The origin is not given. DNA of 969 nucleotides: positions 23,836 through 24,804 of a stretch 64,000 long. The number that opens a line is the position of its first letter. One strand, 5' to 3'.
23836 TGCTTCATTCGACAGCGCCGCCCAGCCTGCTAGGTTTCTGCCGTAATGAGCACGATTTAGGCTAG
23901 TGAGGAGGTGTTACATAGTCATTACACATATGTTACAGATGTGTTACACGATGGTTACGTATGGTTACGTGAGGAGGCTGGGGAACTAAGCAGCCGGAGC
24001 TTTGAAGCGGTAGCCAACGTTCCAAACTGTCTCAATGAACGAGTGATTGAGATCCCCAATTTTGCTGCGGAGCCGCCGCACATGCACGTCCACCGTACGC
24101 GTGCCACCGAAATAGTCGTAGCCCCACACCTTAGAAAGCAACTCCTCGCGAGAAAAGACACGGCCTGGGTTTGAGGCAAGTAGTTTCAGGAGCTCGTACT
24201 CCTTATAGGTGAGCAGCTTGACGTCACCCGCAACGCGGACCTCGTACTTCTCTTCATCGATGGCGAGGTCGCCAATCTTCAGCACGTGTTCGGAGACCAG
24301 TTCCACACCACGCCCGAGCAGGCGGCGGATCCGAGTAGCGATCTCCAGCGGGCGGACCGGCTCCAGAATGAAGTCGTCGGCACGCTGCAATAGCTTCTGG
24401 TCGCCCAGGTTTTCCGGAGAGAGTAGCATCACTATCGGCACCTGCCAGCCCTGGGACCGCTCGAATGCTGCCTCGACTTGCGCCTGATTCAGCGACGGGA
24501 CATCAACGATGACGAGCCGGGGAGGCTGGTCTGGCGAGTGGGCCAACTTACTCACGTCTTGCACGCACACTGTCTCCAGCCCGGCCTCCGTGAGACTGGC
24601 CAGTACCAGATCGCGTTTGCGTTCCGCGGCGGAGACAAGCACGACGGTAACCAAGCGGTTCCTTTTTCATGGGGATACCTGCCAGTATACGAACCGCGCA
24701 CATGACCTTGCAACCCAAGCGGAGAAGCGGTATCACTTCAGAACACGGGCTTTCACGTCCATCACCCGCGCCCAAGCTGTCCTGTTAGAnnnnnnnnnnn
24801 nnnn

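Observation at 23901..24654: Six-fold 11-bp-phased GTTAC array between an atypical orphan OmpR-family regulator and amt-glnK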

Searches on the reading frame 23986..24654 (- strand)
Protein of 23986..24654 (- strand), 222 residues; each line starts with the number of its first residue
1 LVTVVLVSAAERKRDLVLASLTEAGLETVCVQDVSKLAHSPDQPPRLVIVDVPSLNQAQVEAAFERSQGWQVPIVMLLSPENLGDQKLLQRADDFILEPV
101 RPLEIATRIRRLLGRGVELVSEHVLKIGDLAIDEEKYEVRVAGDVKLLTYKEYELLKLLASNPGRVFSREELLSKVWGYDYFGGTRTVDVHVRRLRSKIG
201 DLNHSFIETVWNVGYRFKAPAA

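Call 5: search_protein_families(library=pfam, proteins=[window:23986-24654:-])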
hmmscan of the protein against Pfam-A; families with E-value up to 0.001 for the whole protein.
window:23986-24654:- (222 aa): 1 family
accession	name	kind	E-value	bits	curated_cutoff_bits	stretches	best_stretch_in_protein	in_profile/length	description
PF00486.34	Trans_reg_C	-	1.7e-28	98.9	26.2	1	148-217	6-77/77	Transcriptional regulatory protein, C terminal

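Call 9: search_solved_structures(query=window:23986-24654:-, max_evalue=0.001, show_alignments=3)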
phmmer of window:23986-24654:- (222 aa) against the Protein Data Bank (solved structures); distinct sequences matched with E-value up to 0.001: 78 (the best 60 are shown).
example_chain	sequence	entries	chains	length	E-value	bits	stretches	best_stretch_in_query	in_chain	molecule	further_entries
8hig_A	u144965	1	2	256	9.9e-37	129.7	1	90-221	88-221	DNA-binding response OmpR family regulator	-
8hih_O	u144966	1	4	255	3.6e-36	127.9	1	64-221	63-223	Transcriptional regulatory protein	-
8hml_A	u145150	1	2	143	3.4e-33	118.2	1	124-221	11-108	DNA-binding response OmpR family regulator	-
2oqr_A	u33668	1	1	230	5.4e-28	101.2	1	4-217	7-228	Sensory transduction protein regX3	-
7e1b_A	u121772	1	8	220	1e-26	97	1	3-219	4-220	DNA-binding response regulator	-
2gwr_A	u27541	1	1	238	2.7e-25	92.3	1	19-220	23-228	DNA-binding response regulator mtrA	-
2hwv_A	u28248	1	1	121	2e-21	79.7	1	125-220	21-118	DNA-binding response regulator VicR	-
4b09_A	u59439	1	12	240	2.1e-21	79.6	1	37-221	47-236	TRANSCRIPTIONAL REGULATORY PROTEIN BAER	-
7e1d_B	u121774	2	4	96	6.1e-21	78.1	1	128-219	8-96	DNA-binding response regulator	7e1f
7e92_A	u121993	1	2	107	6.9e-21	77.9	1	127-219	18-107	DNA-binding response regulator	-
6cqg_A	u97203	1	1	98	1.1e-20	77.3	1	125-216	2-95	DNA-binding response regulator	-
2d1v_A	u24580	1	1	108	4.3e-20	75.4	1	121-220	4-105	Transcriptional regulatory protein yycF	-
5za3_A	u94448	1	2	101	1.1e-19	74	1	126-218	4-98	DNA-binding response regulator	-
3q9s_A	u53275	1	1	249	4.7e-19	72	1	20-210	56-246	DNA-binding response regulator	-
2zxj_A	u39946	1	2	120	5.6e-19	71.7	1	125-216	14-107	Transcriptional regulatory protein walR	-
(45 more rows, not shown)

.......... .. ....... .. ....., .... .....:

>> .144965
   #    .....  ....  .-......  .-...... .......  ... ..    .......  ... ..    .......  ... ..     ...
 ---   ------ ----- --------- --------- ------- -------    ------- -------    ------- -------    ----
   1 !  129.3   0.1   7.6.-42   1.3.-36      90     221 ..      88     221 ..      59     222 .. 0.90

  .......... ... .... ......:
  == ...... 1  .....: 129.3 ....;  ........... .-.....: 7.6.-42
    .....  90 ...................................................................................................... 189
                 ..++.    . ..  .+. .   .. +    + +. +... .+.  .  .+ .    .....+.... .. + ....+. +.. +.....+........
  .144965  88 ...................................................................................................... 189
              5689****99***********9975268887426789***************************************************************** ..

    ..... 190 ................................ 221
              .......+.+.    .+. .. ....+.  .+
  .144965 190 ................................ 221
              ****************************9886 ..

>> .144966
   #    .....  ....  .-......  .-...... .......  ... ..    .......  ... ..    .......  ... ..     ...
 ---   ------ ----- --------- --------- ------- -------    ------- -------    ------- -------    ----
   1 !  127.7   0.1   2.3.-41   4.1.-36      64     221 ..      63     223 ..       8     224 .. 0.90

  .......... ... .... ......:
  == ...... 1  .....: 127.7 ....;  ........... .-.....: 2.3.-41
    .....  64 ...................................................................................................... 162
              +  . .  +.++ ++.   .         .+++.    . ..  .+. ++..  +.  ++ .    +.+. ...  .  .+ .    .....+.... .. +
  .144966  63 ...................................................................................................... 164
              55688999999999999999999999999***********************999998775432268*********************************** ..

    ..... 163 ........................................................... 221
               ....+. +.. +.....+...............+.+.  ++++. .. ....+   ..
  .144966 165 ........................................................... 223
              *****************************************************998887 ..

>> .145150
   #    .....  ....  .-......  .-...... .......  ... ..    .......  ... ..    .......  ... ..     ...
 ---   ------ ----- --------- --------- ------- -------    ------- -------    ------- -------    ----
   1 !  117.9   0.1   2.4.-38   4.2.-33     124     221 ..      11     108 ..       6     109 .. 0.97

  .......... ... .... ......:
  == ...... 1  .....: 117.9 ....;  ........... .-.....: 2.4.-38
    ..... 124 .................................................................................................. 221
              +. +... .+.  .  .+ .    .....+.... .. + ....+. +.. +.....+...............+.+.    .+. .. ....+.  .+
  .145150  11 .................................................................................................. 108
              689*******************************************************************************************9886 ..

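Call 10: search_protein_families(library=ncbifam, proteins=[window:23986-24654:-], max_evalue=1)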
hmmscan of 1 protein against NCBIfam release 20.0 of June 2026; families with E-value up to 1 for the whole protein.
window:23986-24654:- (222 aa): 41 families (the best 25 are shown)
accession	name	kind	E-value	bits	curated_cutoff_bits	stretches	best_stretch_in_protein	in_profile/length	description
NF040689.1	MtrAB_MtrA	equivalog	3.8e-35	121.2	300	1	19-216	16-217/219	MtrAB system response regulator MtrA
TIGR02154.1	PhoB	equivalog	4.8e-34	117.6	296.2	1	3-217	4-225/226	phosphate regulon transcriptional regulator PhoB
NF045944.1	ResRegRpaBCyano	equivalog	9.7e-33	113.4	330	1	15-218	11-228/229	response regulator transcription factor RpaB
NF040534.1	resp_reg_YycF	equivalog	6.9e-31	107.3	340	1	5-219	4-229/231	response regulator YycF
NF045914.1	RespRegNblR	equivalog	1.1e-30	106.9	300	1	4-217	9-225/228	response regulator transcription factor NblR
NF041209.1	resp_regPieR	equivalog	3.8e-30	105.2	450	1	71-218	71-228/231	two component system response regulator PieR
NF041733.1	resp_reg_CseB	equivalog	5e-30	104.6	350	1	3-218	2-227/228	two-component system response regulator CseB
NF033120.0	vanR_FM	exception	7.4e-29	101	460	1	3-218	5-230/231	vancomycin resistance response regulator transcription factor, VanR-F/VanR-M family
TIGR01387.1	cztR_silR_copR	subfamily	7.4e-28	97.7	279.2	1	5-216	2-217/218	heavy metal response regulator transcription factor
NF007982.1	PRK10710.1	equivalog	1.2e-27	97.1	380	1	5-220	11-230/235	envelope stress response regulator BaeR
NF053854.1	RespRegPhoBBctds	equivalog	3.2e-26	92.1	270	1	71-218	71-225/225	two-component system response regulator PhoB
NF008296.0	PRK11083.1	equivalog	8.2e-26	90.8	273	1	4-217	6-225/228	two-component system response regulator CreB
NF007546.0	PRK10161.1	equivalog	8.7e-25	87.6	471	1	7-218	8-226/229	phosphate response regulator transcription factor PhoB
NF033117.2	vanR_ACDEGLN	exception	1e-24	87.4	350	1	68-216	66-224/226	VanR-ABDEGLN family response regulator transcription factor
NF008567.0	PRK11517.1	equivalog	1.7e-24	86.4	353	1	4-220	3-221/223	response regulator transcription factor HprR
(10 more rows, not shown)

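Call 12: find_homologous_proteins(query=window:23986-24654:-, max_evalue=1e-20)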
Query window:23986-24654:- (222 aa): 7961 proteins with E <= 1e-20 among 8000 candidates; the best 120 are listed.
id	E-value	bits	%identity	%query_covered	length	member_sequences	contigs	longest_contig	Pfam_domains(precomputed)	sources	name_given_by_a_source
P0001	1.5e-139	480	100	100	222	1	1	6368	PF00486.35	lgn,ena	-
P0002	1.4e-89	317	100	66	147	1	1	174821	PF00486.35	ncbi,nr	ncbi:MAG: response regulator transcription factor [Dehalococcoidia bacterium]|nr:response regulator 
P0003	1.6e-78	281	59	100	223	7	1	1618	PF00486.35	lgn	-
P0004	4.7e-76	273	59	98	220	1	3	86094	PF00486.35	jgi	jgi:two-component system alkaline phosphatase synthesis response regulator PhoP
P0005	2.0e-75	271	58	100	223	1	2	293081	PF00486.35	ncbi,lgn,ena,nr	ncbi:MAG: response regulator transcription factor [Dehalococcoidia bacterium]|nr:response regulator 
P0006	2.8e-74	267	58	99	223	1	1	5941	PF00486.35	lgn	-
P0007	1.8e-72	261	58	99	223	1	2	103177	PF00486.35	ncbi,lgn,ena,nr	ncbi:MAG: winged-helix domain-containing protein [Dehalococcoidia bacterium]|nr:winged-helix domain-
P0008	2.5e-69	251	55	98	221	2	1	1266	PF00486.35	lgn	-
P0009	8.9e-66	239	53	100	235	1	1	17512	PF00486.35,PF00072.31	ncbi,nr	ncbi:MAG: response regulator transcription factor [Chloroflexi bacterium]|nr:response regulator tran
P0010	1.0e-63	233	52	99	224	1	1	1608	PF00486.35,PF21695.4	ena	-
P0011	3.2e-61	225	51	99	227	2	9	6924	PF00486.35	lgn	-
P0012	4.6e-61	224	51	99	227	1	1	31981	PF00486.35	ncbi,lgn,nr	ncbi:MAG: response regulator transcription factor [Chloroflexota bacterium]|nr:response regulator tr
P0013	1.0e-60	223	50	99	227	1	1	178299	PF00486.35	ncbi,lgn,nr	ncbi:MAG: response regulator transcription factor [Chloroflexi bacterium]|nr:response regulator tran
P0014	1.2e-60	223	51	99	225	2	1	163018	PF00486.35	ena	-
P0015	7.4e-60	220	-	-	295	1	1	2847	PF00486.35,PF21695.4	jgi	jgi:DNA-binding response OmpR family regulator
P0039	4.1e-55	205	50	98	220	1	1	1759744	PF00486.35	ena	-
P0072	1.9e-52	196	48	100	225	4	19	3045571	PF00486.35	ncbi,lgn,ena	-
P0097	3.6e-51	192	48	91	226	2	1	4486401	PF00486.35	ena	-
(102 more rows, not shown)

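Call 15: search_protein_families(library=pfam, proteins=[window:23986-24654:-, P0010, P0015, P0009], max_evalue=10)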
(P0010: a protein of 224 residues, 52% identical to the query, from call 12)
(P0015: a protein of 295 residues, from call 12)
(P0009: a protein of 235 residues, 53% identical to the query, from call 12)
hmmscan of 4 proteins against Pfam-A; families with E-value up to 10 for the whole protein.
window:23986-24654:- (222 aa): 2 families
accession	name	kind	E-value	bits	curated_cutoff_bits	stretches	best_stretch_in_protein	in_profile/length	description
PF00486.34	Trans_reg_C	-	1.7e-28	98.9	26.2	1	148-217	6-77/77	Transcriptional regulatory protein, C terminal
PF21695.3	GlnR_1st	-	0.0014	18.9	27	1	5-110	4-108/111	Transcription regulator GlnR, N-terminal domain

P0010 (224 aa): 3 families
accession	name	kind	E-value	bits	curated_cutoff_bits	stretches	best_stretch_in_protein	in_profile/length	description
PF00486.34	Trans_reg_C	-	8.1e-29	100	26.2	1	144-218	1-77/77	Transcriptional regulatory protein, C terminal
PF21695.3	GlnR_1st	-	2e-07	31.4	27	1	3-111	2-108/111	Transcription regulator GlnR, N-terminal domain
PF21132.2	MFD_D3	-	0.044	14.2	21.8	1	3-29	8-34/73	MFD, D3 domain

P0015 (295 aa): 8 families
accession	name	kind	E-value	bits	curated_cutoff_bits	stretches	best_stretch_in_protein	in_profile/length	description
PF00486.34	Trans_reg_C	-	3.8e-57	190.7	26.2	2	206-280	1-77/77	Transcriptional regulatory protein, C terminal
PF21695.3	GlnR_1st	-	4.7e-41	139.6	27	1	3-112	2-110/111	Transcription regulator GlnR, N-terminal domain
PF00196.25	GerE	-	0.00032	20.7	23.5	2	248-264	31-47/57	Bacterial regulatory proteins, luxR family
PF07244.20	POTRA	-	0.0017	19.4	21.3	2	154-179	13-38/79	Surface antigen variable number repeat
PF12802.13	MarR_2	-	0.019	15.5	27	0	210-236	2-27/61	MarR family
PF17489.7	Tnp_22_trimer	-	0.02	15.6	22.2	0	171-184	30-43/43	L1 transposable element trimerization domain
PF24912.1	SH3_TNRC18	-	0.033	14.4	27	1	170-181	46-57/58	TNRC18-like,(4.1.1) SH3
PF18486.7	PUB_1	-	0.077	13.3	31.2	1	159-178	15-34/64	PNGase/UBA- or UBX-containing domain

P0009 (235 aa): 5 families
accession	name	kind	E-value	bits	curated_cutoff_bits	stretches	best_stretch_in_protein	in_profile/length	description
PF00486.34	Trans_reg_C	-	1.6e-28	99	26.2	1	146-218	3-77/77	Transcriptional regulatory protein, C terminal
PF00072.30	Response_reg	-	2.4e-05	24.9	30.2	1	10-110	7-110/111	Response regulator receiver domain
PF21695.3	GlnR_1st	-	0.00011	22.5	27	1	39-111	35-108/111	Transcription regulator GlnR, N-terminal domain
PF07244.20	POTRA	-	0.057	14.6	21.3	1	139-173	5-36/79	Surface antigen variable number repeat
PF09105.16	SelB-wing_1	-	0.096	12.9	25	1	30-49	19-38/59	Elongation factor SelB, winged helix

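Call 16: find_encoding_contigs(protein=P0005, flank=6000, max_places=2)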
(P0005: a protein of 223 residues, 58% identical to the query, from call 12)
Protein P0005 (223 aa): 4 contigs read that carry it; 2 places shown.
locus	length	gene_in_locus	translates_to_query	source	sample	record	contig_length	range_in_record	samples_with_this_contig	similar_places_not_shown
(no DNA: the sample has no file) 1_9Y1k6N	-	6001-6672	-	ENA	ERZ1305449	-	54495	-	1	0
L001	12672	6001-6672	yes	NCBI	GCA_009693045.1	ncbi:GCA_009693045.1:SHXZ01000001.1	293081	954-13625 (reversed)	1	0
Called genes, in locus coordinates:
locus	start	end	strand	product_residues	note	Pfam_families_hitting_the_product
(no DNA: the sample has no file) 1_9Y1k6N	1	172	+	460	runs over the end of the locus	PF08245:Mur_ligase_M, PF02875:Mur_ligase_C, PF27239:FOL3_C (weak)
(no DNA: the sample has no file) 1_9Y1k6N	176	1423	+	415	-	PF00109:ketoacyl-synt, PF02801:Ketoacyl-synt_C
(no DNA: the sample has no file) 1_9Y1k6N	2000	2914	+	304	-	-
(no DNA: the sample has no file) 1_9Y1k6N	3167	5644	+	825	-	PF02518:HATPase_c, PF00204:DNA_gyraseB, PF01751:Toprim, PF00986:DNA_gyraseB_C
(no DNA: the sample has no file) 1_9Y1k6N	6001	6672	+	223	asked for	PF00486:Trans_reg_C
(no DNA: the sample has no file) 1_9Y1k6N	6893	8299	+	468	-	PF00909:Ammonium_transp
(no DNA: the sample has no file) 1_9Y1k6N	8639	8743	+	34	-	-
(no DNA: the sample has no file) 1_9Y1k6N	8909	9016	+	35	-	-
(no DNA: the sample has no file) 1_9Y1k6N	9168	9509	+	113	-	PF00543:P-II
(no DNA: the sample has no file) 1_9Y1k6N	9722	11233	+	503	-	PF03951:Gln-synt_N, PF00120:Gln-synt_C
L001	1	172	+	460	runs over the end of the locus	PF08245:Mur_ligase_M, PF02875:Mur_ligase_C, PF27239:FOL3_C (weak)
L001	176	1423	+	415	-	PF00109:ketoacyl-synt, PF02801:Ketoacyl-synt_C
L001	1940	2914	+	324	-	-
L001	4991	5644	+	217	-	PF00986:DNA_gyraseB_C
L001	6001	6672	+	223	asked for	PF00486:Trans_reg_C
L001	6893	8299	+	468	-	PF00909:Ammonium_transp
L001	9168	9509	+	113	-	PF00543:P-II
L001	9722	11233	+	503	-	PF03951:Gln-synt_N, PF00120:Gln-synt_C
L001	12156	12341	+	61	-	-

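Call 17: find_encoding_contigs(protein=P0007, flank=6000, max_places=2)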
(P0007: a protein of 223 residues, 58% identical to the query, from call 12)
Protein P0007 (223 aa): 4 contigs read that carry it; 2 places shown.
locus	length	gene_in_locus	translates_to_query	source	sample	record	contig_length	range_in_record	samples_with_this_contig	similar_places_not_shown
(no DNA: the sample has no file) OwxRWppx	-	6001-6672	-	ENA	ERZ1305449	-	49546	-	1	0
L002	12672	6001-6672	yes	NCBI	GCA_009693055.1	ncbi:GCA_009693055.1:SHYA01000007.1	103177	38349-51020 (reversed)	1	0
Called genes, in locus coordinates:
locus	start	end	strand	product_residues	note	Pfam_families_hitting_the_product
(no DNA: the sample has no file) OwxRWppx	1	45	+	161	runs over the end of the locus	PF09055:Sod_Ni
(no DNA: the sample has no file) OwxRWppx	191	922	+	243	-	PF00230:MIP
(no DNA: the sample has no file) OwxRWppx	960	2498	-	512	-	PF00982:Glyco_transf_20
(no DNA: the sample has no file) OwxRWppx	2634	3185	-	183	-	PF04250:DUF429 (weak)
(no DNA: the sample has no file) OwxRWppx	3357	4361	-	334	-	PF03308:MeaB, PF00448:SRP54 (faint), PF02492:cobW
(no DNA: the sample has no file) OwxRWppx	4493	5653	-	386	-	PF02463:SMC_N, PF13175:AAA_15 (weak), PF13476:AAA_23, PF13514:AAA_27 (faint), PF13304:AAA_21 (faint)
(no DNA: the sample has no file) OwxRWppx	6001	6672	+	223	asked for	PF00486:Trans_reg_C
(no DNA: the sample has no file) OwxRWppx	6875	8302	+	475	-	PF00909:Ammonium_transp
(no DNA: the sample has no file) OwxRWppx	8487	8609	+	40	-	-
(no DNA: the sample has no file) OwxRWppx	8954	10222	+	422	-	PF00909:Ammonium_transp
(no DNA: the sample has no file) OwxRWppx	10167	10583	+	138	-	PF00543:P-II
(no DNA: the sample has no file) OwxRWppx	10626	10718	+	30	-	-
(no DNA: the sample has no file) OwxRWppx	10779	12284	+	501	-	PF03951:Gln-synt_N, PF00120:Gln-synt_C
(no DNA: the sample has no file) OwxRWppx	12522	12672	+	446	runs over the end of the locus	PF16952:Gln-synt_N_2 (faint), PF03951:Gln-synt_N, PF00120:Gln-synt_C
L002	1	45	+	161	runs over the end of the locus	PF09055:Sod_Ni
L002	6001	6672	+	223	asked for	PF00486:Trans_reg_C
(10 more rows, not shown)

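Call 18: find_encoding_contigs(protein=P0004, flank=6000, max_places=2)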
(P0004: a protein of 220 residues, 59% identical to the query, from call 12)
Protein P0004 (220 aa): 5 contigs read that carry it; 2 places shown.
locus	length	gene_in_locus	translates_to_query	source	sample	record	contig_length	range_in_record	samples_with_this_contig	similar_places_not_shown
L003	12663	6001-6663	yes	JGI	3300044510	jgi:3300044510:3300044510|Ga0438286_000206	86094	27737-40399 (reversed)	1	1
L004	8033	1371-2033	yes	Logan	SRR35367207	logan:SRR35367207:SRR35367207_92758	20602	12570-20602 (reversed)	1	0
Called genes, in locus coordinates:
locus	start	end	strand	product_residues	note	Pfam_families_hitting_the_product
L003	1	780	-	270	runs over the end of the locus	PF02146:SIR2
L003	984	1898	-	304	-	PF00582:Usp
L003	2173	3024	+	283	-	PF02517:Rce1-like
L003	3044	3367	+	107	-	PF04193:PQ-loop (weak)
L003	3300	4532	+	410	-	-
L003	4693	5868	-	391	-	PF02463:SMC_N, PF13476:AAA_23, PF13514:AAA_27 (faint)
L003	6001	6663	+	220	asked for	PF00486:Trans_reg_C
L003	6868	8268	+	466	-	PF00909:Ammonium_transp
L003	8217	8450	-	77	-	-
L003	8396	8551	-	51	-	-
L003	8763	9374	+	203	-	PF02190:LON_substr_bdg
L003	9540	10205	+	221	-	PF02190:LON_substr_bdg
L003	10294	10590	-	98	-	PF19812:DUF6295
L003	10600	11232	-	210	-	PF01738:DLH, PF00326:Peptidase_S9 (faint), PF08840:BAAT_C (faint)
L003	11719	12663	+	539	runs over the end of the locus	PF02706:Wzz, PF13807:GNVR (weak), PF25199:nSTAND_NTPase5 (faint), PF01656:CbiA, PF09140:MipZ, PF10609:ParA, PF13614:AAA_31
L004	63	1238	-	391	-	PF02463:SMC_N, PF13476:AAA_23, PF13514:AAA_27 (faint)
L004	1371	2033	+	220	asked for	PF00486:Trans_reg_C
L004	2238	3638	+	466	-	PF00909:Ammonium_transp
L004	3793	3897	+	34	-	-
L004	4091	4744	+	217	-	PF02190:LON_substr_bdg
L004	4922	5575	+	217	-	PF02190:LON_substr_bdg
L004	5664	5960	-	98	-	PF19812:DUF6295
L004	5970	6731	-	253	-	PF07224:Chlorophyllase (weak), PF01738:DLH, PF00326:Peptidase_S9 (faint), PF08840:BAAT_C (faint)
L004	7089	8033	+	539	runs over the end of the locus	PF02706:Wzz, PF13807:GNVR (weak), PF25199:nSTAND_NTPase5 (faint), PF01656:CbiA, PF09140:MipZ, PF10609:ParA, PF13614:AAA_31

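Call 25: find_related_loci(query=A1, collection=genome_contigs, flank=4000)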
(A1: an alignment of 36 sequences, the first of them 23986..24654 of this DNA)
Query A1 (222 aa) in genome_contigs; peptide patterns used: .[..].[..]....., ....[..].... (x = any residue, [..] = any of these).
600 stretches matched a pattern (row limit reached: there are more); 594 encode a relative of the query (tblastn E <= 1e-3); the best 80 are kept; 80 distinct loci.
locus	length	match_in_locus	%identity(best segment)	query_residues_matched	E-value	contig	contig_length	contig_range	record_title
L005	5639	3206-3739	52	42-219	8e-53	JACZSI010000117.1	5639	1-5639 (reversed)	MAG: Chloroflexota bacterium isolate B10T3L14 B10T3L14_NODE14825, whole genome shotgun sequence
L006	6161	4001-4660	46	4-220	4e-51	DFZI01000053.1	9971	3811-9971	MAG TPA_asm: Dehalococcoidia bacterium UBA4060 UBA4060_contig_15066, whole genome shotgun sequence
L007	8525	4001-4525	48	45-219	1e-49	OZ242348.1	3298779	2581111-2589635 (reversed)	MAG: Dehalococcoidia bacterium isolate 357cf40b-4ce6-42dd-ae1b-d69ff5967523 genome assembly, chromosome: 1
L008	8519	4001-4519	45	45-217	3e-49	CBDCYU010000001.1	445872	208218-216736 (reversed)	MAG: Dehalococcoidia bacterium isolate 262ce888-de54-4936-a59d-857f670bbefa genome assembly, contig: contig_1, whole gen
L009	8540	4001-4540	45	42-219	6e-44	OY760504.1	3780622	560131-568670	MAG: Armatimonadota bacterium isolate be0b92b7-bbec-405b-9e81-a5dbe9f1ff7a genome assembly, chromosome: 1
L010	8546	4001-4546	45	35-218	7e-44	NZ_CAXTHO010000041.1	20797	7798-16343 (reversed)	MAG: uncultured Amnibacterium sp. isolate public_SRR11456914_metawrap_bin.13 public_SRR11456914_metawrap_bin.13_41, whol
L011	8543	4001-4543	47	42-217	2e-43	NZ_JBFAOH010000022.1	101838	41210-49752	Nonomuraea sp. NPDC049649 NPDC049649_104_F10.ctg-0022, whole genome shotgun sequence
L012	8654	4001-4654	39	4-218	2e-43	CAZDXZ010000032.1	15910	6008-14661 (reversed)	MAG TPA_asm: uncultured Dehalococcoidales bacterium isolate SRP098346_co1_76 genome assembly, contig: NODE_3922_length_1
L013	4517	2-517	47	47-218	9e-43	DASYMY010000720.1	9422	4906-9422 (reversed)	MAG TPA_asm: Glaciihabitans sp. isolate SMAG_U4387 k141_1100951, whole genome shotgun sequence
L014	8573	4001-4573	45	29-217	6e-43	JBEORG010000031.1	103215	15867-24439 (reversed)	Spirillospora sp. NPDC127506 NPDC127506_147_C1.ctg-0031, whole genome shotgun sequence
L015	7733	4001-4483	48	66-221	5e-43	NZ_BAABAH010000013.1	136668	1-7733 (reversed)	Nocardioides panacisoli strain JCM 16953 sequence13, whole genome shotgun sequence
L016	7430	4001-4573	45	29-217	7e-43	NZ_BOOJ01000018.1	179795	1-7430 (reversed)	Planobispora siamensis strain NBRC 107568 sequence018, whole genome shotgun sequence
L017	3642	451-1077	40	19-221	8e-43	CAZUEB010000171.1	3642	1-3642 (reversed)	MAG TPA_asm: uncultured Dehalococcoidales bacterium isolate SRP098346_co1_299 genome assembly, contig: NODE_41296_length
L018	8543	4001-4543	46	42-217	1e-42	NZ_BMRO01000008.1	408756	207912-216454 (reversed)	Actinomadura livida strain JCM 3387 sequence08, whole genome shotgun sequence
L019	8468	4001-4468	50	67-220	1e-42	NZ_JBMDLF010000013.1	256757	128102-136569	Streptomyces sp. MAR4 CNX-425 contig_12, whole genome shotgun sequence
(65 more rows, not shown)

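Call 27: search_protein_families(library=pfam, alignment_id=A1, max_evalue=0.01)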
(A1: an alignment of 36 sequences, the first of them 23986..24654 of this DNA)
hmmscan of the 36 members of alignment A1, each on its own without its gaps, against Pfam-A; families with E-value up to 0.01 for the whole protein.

A. member 1, window:23986-24654:- (222 aa): 2 families
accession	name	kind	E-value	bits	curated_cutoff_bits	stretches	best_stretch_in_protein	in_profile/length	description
PF00486.34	Trans_reg_C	-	1.7e-28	98.9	26.2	1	148-217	6-77/77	Transcriptional regulatory protein, C terminal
PF21695.3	GlnR_1st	-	0.0014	18.9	27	1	5-110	4-108/111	Transcription regulator GlnR, N-terminal domain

B. families by the number of members that match (of 36 scanned): 4 families
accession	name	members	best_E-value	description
PF00486.34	Trans_reg_C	36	1.9e-30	Transcriptional regulatory protein, C terminal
PF21695.3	GlnR_1st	21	2e-07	Transcription regulator GlnR, N-terminal domain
PF00072.30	Response_reg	1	2.4e-05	Response regulator receiver domain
PF20161.5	VpsR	1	0.0071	VpsR domain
